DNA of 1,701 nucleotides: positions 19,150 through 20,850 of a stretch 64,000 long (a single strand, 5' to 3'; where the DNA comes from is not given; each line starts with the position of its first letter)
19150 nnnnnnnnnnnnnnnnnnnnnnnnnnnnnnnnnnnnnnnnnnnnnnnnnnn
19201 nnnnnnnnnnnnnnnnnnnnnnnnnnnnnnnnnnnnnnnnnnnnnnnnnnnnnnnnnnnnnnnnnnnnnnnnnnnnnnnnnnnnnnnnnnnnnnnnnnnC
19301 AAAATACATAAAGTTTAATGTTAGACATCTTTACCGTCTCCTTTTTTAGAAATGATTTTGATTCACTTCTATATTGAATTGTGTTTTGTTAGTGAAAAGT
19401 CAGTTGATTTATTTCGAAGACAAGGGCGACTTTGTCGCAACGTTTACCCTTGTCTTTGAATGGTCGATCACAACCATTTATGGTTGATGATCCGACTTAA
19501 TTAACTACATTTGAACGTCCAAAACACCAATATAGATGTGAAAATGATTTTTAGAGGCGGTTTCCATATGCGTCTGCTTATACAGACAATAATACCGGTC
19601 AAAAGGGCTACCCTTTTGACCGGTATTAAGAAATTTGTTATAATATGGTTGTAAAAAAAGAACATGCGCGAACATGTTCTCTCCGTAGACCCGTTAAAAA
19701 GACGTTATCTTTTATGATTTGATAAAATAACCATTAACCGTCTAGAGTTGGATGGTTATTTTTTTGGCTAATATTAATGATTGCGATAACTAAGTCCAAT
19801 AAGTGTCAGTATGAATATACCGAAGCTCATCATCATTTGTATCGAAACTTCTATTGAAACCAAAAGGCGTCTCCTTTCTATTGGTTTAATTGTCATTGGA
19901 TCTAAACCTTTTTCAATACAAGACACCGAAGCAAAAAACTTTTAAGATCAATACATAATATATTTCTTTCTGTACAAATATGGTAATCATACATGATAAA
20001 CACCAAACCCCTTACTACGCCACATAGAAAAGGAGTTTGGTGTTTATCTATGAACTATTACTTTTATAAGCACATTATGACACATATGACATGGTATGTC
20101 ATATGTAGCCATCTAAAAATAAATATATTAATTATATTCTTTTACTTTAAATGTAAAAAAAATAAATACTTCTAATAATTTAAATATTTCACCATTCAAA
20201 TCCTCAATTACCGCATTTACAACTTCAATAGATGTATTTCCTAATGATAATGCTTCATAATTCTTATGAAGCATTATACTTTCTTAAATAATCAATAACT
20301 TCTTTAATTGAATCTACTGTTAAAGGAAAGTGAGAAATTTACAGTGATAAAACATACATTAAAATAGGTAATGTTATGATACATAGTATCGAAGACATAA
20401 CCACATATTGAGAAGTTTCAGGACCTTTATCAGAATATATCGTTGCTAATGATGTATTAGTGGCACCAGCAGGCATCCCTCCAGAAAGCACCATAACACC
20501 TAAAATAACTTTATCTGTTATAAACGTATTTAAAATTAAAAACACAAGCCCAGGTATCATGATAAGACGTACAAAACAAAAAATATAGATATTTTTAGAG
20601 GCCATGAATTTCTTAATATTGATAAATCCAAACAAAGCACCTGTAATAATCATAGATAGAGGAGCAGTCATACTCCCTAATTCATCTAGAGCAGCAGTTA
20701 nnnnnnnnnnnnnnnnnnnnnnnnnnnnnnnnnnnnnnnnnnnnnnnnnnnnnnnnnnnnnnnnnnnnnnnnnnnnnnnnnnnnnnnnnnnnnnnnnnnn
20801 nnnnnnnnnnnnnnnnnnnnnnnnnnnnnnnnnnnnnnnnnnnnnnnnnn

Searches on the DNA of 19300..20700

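Call 67: search_rna_families(source=window, start=19300, end=20700, threshold=evalue, max_evalue=1)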
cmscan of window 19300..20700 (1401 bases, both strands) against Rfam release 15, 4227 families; matches with E-value up to 1: 9.
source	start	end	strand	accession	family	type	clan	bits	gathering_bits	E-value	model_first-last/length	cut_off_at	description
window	19641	19729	+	RF01776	RatA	Gene; antitoxin;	-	39.6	49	0.0014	1-91/91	no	RNA anti-toxin A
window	19941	20052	+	RF04342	Plastid-psbA-1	Cis-reg;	CL00153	28.3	54.3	0.37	1-114/114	no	Plastid-psbA-1 3UTR RNA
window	19579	19719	+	RF04313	aspC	Cis-reg;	-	26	100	0.2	1-124/124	no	aspC ncRNA motif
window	19991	20051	-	RF03510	mir-3660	Gene; miRNA;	-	22.8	70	0.11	1-82/82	no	mir-3660 microRNA precursor family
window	19998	20108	-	RF01416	NrrF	Gene; antisense;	-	22.1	60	0.099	1-160/160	no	NrrF RNA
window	19985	20053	-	RF03601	MIR7993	Gene; miRNA;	-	21.1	100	0.8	1-138/138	no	MIR7993 microRNA precursor family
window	19983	20061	-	RF03556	mir-559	Gene; miRNA;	-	20.4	95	0.77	1-91/91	no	mir-559 microRNA precursor family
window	19411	19462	+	RF01004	mir-557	Gene; miRNA;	-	18.3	93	0.63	1-69/69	no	mir-557 microRNA precursor family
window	19591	19776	-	RF02578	tsr25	Gene; sRNA;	-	18.1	63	0.39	1-181/181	no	S. aureus tsr25 small RNA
